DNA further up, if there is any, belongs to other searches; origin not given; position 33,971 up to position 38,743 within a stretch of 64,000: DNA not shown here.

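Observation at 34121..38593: Non-cellulosomal scaffoldin-like surface protein combining 4 cohesins with 3 adhesin-type modules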

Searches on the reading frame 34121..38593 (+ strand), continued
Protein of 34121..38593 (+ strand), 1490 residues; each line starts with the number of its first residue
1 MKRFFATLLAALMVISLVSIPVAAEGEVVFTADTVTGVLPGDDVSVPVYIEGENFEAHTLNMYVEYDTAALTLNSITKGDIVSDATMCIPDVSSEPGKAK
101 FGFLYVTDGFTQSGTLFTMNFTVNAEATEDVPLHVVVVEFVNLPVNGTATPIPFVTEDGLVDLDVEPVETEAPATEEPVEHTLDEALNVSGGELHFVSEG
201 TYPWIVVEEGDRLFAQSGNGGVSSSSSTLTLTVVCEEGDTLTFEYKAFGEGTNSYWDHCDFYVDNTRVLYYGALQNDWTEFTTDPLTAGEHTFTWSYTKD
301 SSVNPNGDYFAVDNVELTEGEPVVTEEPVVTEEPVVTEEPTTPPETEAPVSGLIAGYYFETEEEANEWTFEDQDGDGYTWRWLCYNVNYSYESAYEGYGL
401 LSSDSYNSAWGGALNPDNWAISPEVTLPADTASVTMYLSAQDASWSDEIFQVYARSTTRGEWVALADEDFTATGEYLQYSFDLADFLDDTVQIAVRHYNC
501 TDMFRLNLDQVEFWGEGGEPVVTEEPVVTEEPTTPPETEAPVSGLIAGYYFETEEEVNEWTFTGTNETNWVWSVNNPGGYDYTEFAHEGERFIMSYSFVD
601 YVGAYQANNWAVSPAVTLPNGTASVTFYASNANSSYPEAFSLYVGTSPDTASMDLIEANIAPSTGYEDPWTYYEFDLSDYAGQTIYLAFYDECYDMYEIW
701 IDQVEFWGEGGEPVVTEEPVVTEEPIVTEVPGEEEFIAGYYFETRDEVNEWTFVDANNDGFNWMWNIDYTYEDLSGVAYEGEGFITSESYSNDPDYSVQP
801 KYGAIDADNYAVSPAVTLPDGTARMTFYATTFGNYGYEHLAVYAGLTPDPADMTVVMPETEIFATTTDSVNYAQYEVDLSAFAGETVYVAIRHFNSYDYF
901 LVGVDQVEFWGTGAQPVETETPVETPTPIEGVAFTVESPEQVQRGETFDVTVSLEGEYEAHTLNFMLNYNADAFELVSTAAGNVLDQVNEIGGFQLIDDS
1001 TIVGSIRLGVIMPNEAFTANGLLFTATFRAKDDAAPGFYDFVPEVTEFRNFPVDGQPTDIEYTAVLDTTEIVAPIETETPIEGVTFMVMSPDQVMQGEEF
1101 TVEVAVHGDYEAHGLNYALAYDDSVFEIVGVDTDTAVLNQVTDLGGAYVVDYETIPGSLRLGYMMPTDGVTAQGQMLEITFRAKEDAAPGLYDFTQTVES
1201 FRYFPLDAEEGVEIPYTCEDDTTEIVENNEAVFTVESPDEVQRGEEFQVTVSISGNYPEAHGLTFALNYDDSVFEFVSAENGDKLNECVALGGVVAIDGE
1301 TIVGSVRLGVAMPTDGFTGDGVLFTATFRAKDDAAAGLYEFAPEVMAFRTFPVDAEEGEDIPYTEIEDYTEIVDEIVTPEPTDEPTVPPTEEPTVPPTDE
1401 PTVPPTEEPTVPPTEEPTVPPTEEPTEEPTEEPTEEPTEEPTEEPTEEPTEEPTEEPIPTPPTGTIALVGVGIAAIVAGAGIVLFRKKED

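Call 14: find_homologous_proteins(query=window:34121-38593:+, max_evalue=0.00001)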
Query window:34121-38593:+ (1490 aa): 330 proteins with E <= 0.00001 among 8000 candidates; the best 120 are listed.
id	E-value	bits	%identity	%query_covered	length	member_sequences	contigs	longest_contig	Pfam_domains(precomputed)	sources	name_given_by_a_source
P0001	0.0e+0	1456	43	29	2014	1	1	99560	PF00963.25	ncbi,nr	ncbi:MAG: hypothetical protein IKI64_01310 [Clostridia bacterium]|nr:hypothetical protein [Clostridi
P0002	0.0e+0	1251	43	28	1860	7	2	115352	PF00963.25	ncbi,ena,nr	ncbi:MAG: hypothetical protein II871_05960 [Clostridia bacterium]|nr:hypothetical protein [Clostridi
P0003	0.0e+0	1178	65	37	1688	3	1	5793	PF10365.16,PF00404.25,PF21461.4,PF22359.3,PF07675.19,PF02368.25,PF16841.12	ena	-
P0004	0.0e+0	1160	62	37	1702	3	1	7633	PF10365.16,PF00404.25,PF22359.3,PF07675.19,PF02368.25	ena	-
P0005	0.0e+0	1156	56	29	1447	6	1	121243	PF00963.25,PF07675.19,PF02095.22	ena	-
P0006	0.0e+0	1014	55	36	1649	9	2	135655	PF00404.25,PF07675.19,PF02368.25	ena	-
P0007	7.6e-274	930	52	34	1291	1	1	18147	PF00963.25,PF07675.19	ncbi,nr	ncbi:MAG: choice-of-anchor J domain-containing protein, partial [Clostridia bacterium]|nr:choice-of-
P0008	2.7e-216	739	44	21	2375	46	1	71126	PF26182.1,PF10365.16,PF00963.25,PF07675.19,PF02368.25,PF14339.13,PF26918.1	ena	-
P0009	6.1e-215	735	45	21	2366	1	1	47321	PF26182.1,PF10365.16,PF00963.25,PF07675.19,PF02368.25,PF14339.13,PF26918.1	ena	-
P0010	4.3e-214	732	45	21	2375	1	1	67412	PF26182.1,PF10365.16,PF00963.25,PF07675.19,PF02368.25,PF14339.13,PF26918.1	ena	-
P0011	1.2e-213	730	44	21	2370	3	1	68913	PF26182.1,PF10365.16,PF00963.25,PF07675.19,PF02368.25,PF26918.1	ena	-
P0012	1.6e-213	730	45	21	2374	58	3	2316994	PF26182.1,PF10365.16,PF00963.25,PF07675.19,PF02368.25,PF14339.13,PF26918.1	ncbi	-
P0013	5.4e-212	725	44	21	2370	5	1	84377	PF26182.1,PF10365.16,PF00963.25,PF22359.3,PF07675.19,PF02368.25,PF26918.1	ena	-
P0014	2.9e-211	722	45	21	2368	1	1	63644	PF26182.1,PF10365.16,PF00963.25,PF07675.19,PF02368.25,PF26918.1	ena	-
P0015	1.5e-210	720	47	38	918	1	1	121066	PF00404.25,PF20773.6,PF00629.31,PF07675.19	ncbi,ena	-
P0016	9.9e-209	714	45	21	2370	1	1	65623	PF26182.1,PF10365.16,PF00963.25,PF07675.19,PF02368.25,PF26918.1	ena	-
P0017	3.0e-208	712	44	21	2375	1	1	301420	PF26182.1,PF10365.16,PF00963.25,PF07675.19,PF02368.25,PF26918.1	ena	-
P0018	1.0e-207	711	45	21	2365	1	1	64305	PF26182.1,PF10365.16,PF00963.25,PF07675.19,PF02368.25,PF26918.1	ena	-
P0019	2.9e-207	709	44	21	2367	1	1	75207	PF26182.1,PF10365.16,PF00963.25,PF07675.19,PF02368.25,PF26918.1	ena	-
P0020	4.8e-206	705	44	21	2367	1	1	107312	PF26182.1,PF10365.16,PF00963.25,PF07675.19,PF02368.25,PF26918.1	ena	-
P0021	1.8e-205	703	46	38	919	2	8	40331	PF00404.25,PF07675.19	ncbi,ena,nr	ncbi:MAG: choice-of-anchor J domain-containing protein [Clostridia bacterium]|nr:choice-of-anchor J 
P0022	2.3e-205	703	45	21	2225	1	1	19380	PF26182.1,PF10365.16,PF00963.25,PF07675.19,PF02368.25,PF26918.1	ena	-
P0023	4.9e-205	702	43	21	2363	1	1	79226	PF26182.1,PF10365.16,PF00963.25,PF07675.19,PF02368.25,PF26918.1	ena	-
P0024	7.1e-201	688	44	21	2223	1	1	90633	PF26182.1,PF10365.16,PF00963.25,PF07675.19,PF02368.25,PF14339.13,PF26918.1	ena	-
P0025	3.3e-200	686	45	21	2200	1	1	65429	PF26182.1,PF10365.16,PF00963.25,PF07675.19,PF02368.25,PF14339.13,PF26918.1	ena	-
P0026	3.5e-200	686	44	43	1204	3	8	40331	PF00404.25,PF20773.6,PF20943.4,PF07675.19,PF03422.22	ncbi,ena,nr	ncbi:MAG: choice-of-anchor J domain-containing protein [Clostridia bacterium]|nr:choice-of-anchor J 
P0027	5.1e-200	685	52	22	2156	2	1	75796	PF26182.1,PF10365.16,PF00963.25,PF07675.19,PF02368.25,PF23486.2,PF14339.13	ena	-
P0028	6.8e-200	685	52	22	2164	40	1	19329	PF26182.1,PF10365.16,PF00963.25,PF07675.19,PF02368.25,PF23486.2,PF14339.13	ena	-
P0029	2.2e-194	666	45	16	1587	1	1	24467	PF26182.1,PF10365.16,PF00404.25,PF07675.19,PF02368.25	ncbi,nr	ncbi:MAG: DUF2436 domain-containing protein [Clostridiales bacterium]|nr:DUF2436 domain-containing p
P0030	1.3e-192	661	44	21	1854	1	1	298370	PF26182.1,PF10365.16,PF20773.6,PF00963.25,PF22359.3,PF07675.19,PF02368.25,PF26918.1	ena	-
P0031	4.1e-185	636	45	21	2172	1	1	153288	PF26182.1,PF10365.16,PF00963.25,PF07675.19,PF02368.25,PF14339.13,PF26918.1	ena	-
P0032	5.8e-185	635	34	35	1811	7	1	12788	PF10365.16,PF00963.25,PF07675.19,PF02368.25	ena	-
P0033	7.5e-183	628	45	21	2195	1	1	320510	PF26182.1,PF10365.16,PF00963.25,PF07675.19,PF02368.25,PF26918.1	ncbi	ncbi:MAG: DUF2436 domain-containing protein [Christensenellales bacterium]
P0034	7.6e-183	628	45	21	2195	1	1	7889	PF26182.1,PF10365.16,PF00963.25,PF07675.19,PF02368.25,PF26918.1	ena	-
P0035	8.4e-183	628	45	21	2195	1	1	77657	PF26182.1,PF10365.16,PF00963.25,PF07675.19,PF02368.25,PF26918.1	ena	-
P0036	1.2e-182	627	45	21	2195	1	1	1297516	PF26182.1,PF10365.16,PF00963.25,PF07675.19,PF02368.25,PF26918.1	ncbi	ncbi:MAG: DUF2436 domain-containing protein [Christensenellales bacterium]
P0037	1.4e-182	627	37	50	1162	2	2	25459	PF00404.25,PF07675.19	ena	-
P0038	1.5e-182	627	45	21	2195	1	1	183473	PF26182.1,PF10365.16,PF00963.25,PF07675.19,PF02368.25,PF26918.1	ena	-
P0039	2.0e-182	627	45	21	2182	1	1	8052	PF26182.1,PF10365.16,PF00963.25,PF07675.19,PF02368.25,PF14339.13,PF26918.1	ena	-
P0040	2.3e-182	627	45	21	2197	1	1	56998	PF26182.1,PF10365.16,PF00963.25,PF07675.19,PF02368.25,PF26918.1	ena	-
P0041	6.6e-182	625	46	38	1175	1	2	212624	PF07675.19,PF02368.25,PF26918.1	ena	-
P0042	7.0e-182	625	45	21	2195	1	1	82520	PF26182.1,PF10365.16,PF00963.25,PF07675.19,PF02368.25,PF26918.1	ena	-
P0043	1.2e-181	624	45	21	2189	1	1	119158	PF26182.1,PF10365.16,PF00963.25,PF07675.19,PF02368.25,PF26918.1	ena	-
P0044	1.2e-181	624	45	21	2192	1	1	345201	PF26182.1,PF10365.16,PF00963.25,PF07675.19,PF02368.25,PF26918.1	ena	-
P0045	1.3e-181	624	45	21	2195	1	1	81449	PF26182.1,PF10365.16,PF00963.25,PF07675.19,PF02368.25,PF26918.1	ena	-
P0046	1.7e-181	624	45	21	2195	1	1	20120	PF26182.1,PF10365.16,PF00963.25,PF07675.19,PF02368.25,PF26918.1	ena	-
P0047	3.5e-181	623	46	21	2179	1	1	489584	PF26182.1,PF10365.16,PF00963.25,PF07675.19,PF02368.25,PF14339.13,PF26918.1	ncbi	ncbi:MAG: DUF2436 domain-containing protein [Christensenellales bacterium]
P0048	3.9e-181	622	45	21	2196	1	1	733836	PF26182.1,PF10365.16,PF00963.25,PF07675.19,PF02368.25,PF26918.1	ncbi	-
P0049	4.5e-181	622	52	22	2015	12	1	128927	PF26182.1,PF10365.16,PF00963.25,PF07675.19,PF02368.25,PF23486.2,PF14339.13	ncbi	-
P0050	5.3e-181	622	45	21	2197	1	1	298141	PF26182.1,PF10365.16,PF00963.25,PF07675.19,PF02368.25,PF26918.1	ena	-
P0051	5.6e-181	622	46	21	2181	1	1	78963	PF26182.1,PF10365.16,PF00963.25,PF07675.19,PF02368.25,PF26918.1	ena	-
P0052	7.4e-181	622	45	21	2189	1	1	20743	PF26182.1,PF10365.16,PF00963.25,PF07675.19,PF02368.25,PF26918.1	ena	-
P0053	7.9e-181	621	45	21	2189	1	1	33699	PF26182.1,PF10365.16,PF00963.25,PF07675.19,PF02368.25,PF26918.1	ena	-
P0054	8.0e-181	621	45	21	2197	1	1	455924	PF26182.1,PF10365.16,PF00963.25,PF07675.19,PF02368.25,PF26918.1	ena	-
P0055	8.8e-181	621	45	21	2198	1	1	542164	PF26182.1,PF10365.16,PF00963.25,PF07675.19,PF02368.25,PF14339.13,PF26918.1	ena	-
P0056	1.6e-180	621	44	21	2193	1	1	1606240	PF26182.1,PF10365.16,PF00963.25,PF07675.19,PF02368.25,PF14339.13,PF26918.1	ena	-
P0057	1.8e-180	620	45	21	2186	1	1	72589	PF26182.1,PF10365.16,PF00963.25,PF07675.19,PF02368.25,PF26918.1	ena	-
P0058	3.3e-180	619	44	21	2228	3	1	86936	PF26182.1,PF10365.16,PF00963.25,PF07675.19,PF02368.25,PF26918.1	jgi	jgi:uncharacterized protein YjdB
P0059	3.6e-180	619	45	21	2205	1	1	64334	PF26182.1,PF10365.16,PF00963.25,PF07675.19,PF02368.25,PF26918.1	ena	-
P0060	3.9e-180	619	45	21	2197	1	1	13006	PF26182.1,PF10365.16,PF00963.25,PF07675.19,PF02368.25,PF26918.1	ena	-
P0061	6.4e-180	618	45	21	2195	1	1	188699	PF26182.1,PF10365.16,PF00963.25,PF07675.19,PF02368.25,PF26918.1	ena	-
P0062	8.4e-180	618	46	21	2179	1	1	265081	PF26182.1,PF10365.16,PF00963.25,PF07675.19,PF02368.25,PF26918.1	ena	-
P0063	8.8e-180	618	44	21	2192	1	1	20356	PF26182.1,PF10365.16,PF00963.25,PF07675.19,PF02368.25,PF26918.1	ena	-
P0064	1.1e-179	618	45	21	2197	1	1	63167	PF26182.1,PF10365.16,PF00963.25,PF07675.19,PF02368.25,PF26918.1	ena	-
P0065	1.3e-179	617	45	21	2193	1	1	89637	PF26182.1,PF10365.16,PF00963.25,PF07675.19,PF02368.25,PF26918.1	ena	-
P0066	1.7e-179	617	45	21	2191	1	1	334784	PF26182.1,PF10365.16,PF00963.25,PF07675.19,PF02368.25,PF26918.1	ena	-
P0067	1.7e-179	617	45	21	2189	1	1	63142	PF26182.1,PF10365.16,PF00963.25,PF07675.19,PF02368.25,PF26918.1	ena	-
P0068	1.8e-179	617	45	21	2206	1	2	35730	PF26182.1,PF10365.16,PF00963.25,PF07675.19,PF02368.25,PF26918.1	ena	-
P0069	3.2e-179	616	45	21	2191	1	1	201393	PF26182.1,PF10365.16,PF00963.25,PF07675.19,PF02368.25,PF26918.1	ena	-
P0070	3.4e-179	616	45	21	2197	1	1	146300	PF26182.1,PF10365.16,PF00963.25,PF07675.19,PF02368.25,PF26918.1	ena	-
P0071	3.5e-179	616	45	21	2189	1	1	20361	PF26182.1,PF10365.16,PF00963.25,PF07675.19,PF02368.25,PF26918.1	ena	-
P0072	4.7e-179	616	46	21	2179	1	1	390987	PF26182.1,PF10365.16,PF00963.25,PF07675.19,PF02368.25,PF26918.1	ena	-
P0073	6.0e-179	615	45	21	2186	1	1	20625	PF26182.1,PF10365.16,PF00963.25,PF07675.19,PF02368.25,PF26918.1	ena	-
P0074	8.4e-179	615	45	21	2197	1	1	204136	PF26182.1,PF10365.16,PF00963.25,PF07675.19,PF02368.25,PF26918.1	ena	-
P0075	8.9e-179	615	52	22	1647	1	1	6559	PF10365.16,PF00963.25,PF07675.19,PF02368.25,PF14339.13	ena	-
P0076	9.9e-179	615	44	21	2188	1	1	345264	PF26182.1,PF10365.16,PF00963.25,PF07675.19,PF02368.25,PF26918.1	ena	-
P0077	1.0e-178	615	45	21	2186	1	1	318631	PF26182.1,PF10365.16,PF00963.25,PF07675.19,PF02368.25,PF26918.1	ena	-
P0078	1.1e-178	614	45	21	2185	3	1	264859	PF26182.1,PF10365.16,PF00963.25,PF07675.19,PF02368.25,PF14339.13,PF26918.1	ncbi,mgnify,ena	mgnify:CR=1 FL=1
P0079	1.4e-178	614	45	21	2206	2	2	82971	PF26182.1,PF10365.16,PF00963.25,PF07675.19,PF02368.25,PF26918.1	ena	-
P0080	1.5e-178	614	45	21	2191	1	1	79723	PF26182.1,PF10365.16,PF00963.25,PF07675.19,PF02368.25,PF26918.1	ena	-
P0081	1.9e-178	614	44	21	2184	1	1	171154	PF26182.1,PF10365.16,PF00963.25,PF07675.19,PF02368.25,PF14339.13,PF26918.1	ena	-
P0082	2.5e-178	613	45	21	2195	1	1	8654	PF26182.1,PF10365.16,PF00963.25,PF07675.19,PF02368.25,PF14339.13,PF26918.1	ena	-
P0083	2.5e-178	613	45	21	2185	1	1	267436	PF26182.1,PF10365.16,PF00963.25,PF07675.19,PF02368.25,PF26918.1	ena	-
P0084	3.1e-178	613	44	21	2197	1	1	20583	PF26182.1,PF10365.16,PF00963.25,PF07675.19,PF02368.25,PF26918.1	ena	-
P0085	3.4e-178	613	45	21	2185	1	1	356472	PF26182.1,PF10365.16,PF00963.25,PF07675.19,PF02368.25,PF26918.1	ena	-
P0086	3.9e-178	613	45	21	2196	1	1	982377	PF26182.1,PF10365.16,PF00963.25,PF07675.19,PF02368.25,PF26918.1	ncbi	ncbi:MAG: DUF2436 domain-containing protein [Christensenellales bacterium]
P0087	4.6e-178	612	45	21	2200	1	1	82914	PF26182.1,PF10365.16,PF00963.25,PF07675.19,PF02368.25,PF26918.1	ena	-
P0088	4.6e-178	612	45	21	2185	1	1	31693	PF26182.1,PF10365.16,PF00963.25,PF07675.19,PF02368.25,PF26918.1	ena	-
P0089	4.6e-178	612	45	21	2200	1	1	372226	PF26182.1,PF10365.16,PF00963.25,PF07675.19,PF02368.25,PF26918.1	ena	-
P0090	4.7e-178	612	44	21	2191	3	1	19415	PF26182.1,PF10365.16,PF00963.25,PF07675.19,PF02368.25,PF26918.1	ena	-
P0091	5.5e-178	612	45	21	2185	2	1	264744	PF26182.1,PF10365.16,PF00963.25,PF07675.19,PF02368.25,PF14339.13,PF26918.1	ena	-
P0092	6.3e-178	612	45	21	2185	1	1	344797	PF26182.1,PF10365.16,PF00963.25,PF07675.19,PF02368.25,PF26918.1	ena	-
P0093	6.3e-178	612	45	21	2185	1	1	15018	PF26182.1,PF10365.16,PF00963.25,PF07675.19,PF02368.25,PF26918.1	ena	-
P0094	6.4e-178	612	45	21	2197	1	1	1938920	PF26182.1,PF10365.16,PF00963.25,PF07675.19,PF02368.25,PF26918.1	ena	-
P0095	6.6e-178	612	45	21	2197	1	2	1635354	PF26182.1,PF10365.16,PF00963.25,PF07675.19,PF02368.25,PF26918.1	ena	-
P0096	7.5e-178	612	45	21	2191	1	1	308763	PF26182.1,PF10365.16,PF00963.25,PF07675.19,PF02368.25,PF26918.1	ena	-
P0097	8.0e-178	612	45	21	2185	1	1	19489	PF26182.1,PF10365.16,PF00963.25,PF07675.19,PF02368.25,PF26918.1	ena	-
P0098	8.0e-178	612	44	21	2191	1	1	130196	PF26182.1,PF10365.16,PF00963.25,PF07675.19,PF02368.25,PF26918.1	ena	-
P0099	8.6e-178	611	45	21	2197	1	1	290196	PF26182.1,PF10365.16,PF00963.25,PF07675.19,PF02368.25,PF26918.1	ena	-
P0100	1.2e-177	611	45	21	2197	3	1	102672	PF26182.1,PF10365.16,PF00963.25,PF07675.19,PF02368.25,PF26918.1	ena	-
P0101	1.3e-177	611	45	21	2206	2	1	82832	PF26182.1,PF10365.16,PF00963.25,PF07675.19,PF02368.25,PF26918.1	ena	-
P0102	1.4e-177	611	45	21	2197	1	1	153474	PF26182.1,PF10365.16,PF00963.25,PF07675.19,PF02368.25,PF26918.1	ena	-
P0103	1.6e-177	610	46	21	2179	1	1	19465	PF26182.1,PF10365.16,PF00963.25,PF07675.19,PF02368.25,PF26918.1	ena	-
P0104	1.8e-177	610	44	21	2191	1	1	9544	PF26182.1,PF10365.16,PF00963.25,PF07675.19,PF02368.25,PF26918.1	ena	-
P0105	1.9e-177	610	45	21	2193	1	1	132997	PF26182.1,PF10365.16,PF00963.25,PF07675.19,PF02368.25,PF26918.1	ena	-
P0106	1.9e-177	610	44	21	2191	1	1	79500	PF26182.1,PF10365.16,PF00963.25,PF07675.19,PF02368.25,PF26918.1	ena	-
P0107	2.4e-177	610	45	21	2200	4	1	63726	PF26182.1,PF10365.16,PF00963.25,PF07675.19,PF02368.25,PF26918.1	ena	-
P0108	3.0e-177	610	45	21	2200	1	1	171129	PF26182.1,PF10365.16,PF00963.25,PF07675.19,PF02368.25,PF26918.1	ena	-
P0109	3.2e-177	610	44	21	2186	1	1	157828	PF26182.1,PF10365.16,PF00963.25,PF07675.19,PF02368.25,PF26918.1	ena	-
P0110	3.6e-177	609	44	21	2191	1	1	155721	PF26182.1,PF10365.16,PF00963.25,PF07675.19,PF02368.25,PF26918.1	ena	-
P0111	3.7e-177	609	44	21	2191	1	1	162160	PF26182.1,PF10365.16,PF00963.25,PF07675.19,PF02368.25,PF26918.1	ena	-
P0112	4.7e-177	609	45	21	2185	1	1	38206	PF26182.1,PF10365.16,PF00963.25,PF07675.19,PF02368.25,PF26918.1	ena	-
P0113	1.1e-176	608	45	21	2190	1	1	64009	PF26182.1,PF10365.16,PF00963.25,PF07675.19,PF02368.25,PF26918.1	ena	-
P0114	1.4e-176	607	44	21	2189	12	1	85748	PF26182.1,PF10365.16,PF00963.25,PF07675.19,PF02368.25,PF26918.1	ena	-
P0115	2.1e-176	607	44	21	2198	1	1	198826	PF26182.1,PF10365.16,PF00963.25,PF22359.3,PF07675.19,PF02368.25,PF26918.1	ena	-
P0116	3.6e-176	606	45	21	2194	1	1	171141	PF26182.1,PF10365.16,PF00963.25,PF07675.19,PF02368.25,PF26918.1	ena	-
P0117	3.7e-176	606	45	21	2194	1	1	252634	PF26182.1,PF10365.16,PF00963.25,PF07675.19,PF02368.25,PF26918.1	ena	-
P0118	4.7e-176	606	45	21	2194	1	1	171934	PF26182.1,PF10365.16,PF00963.25,PF07675.19,PF02368.25,PF26918.1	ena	-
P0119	1.5e-175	604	45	21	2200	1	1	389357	PF26182.1,PF10365.16,PF00963.25,PF07675.19,PF02368.25,PF26918.1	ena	-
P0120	2.7e-175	603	41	25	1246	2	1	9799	PF00404.25,PF07675.19,PF02368.25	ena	-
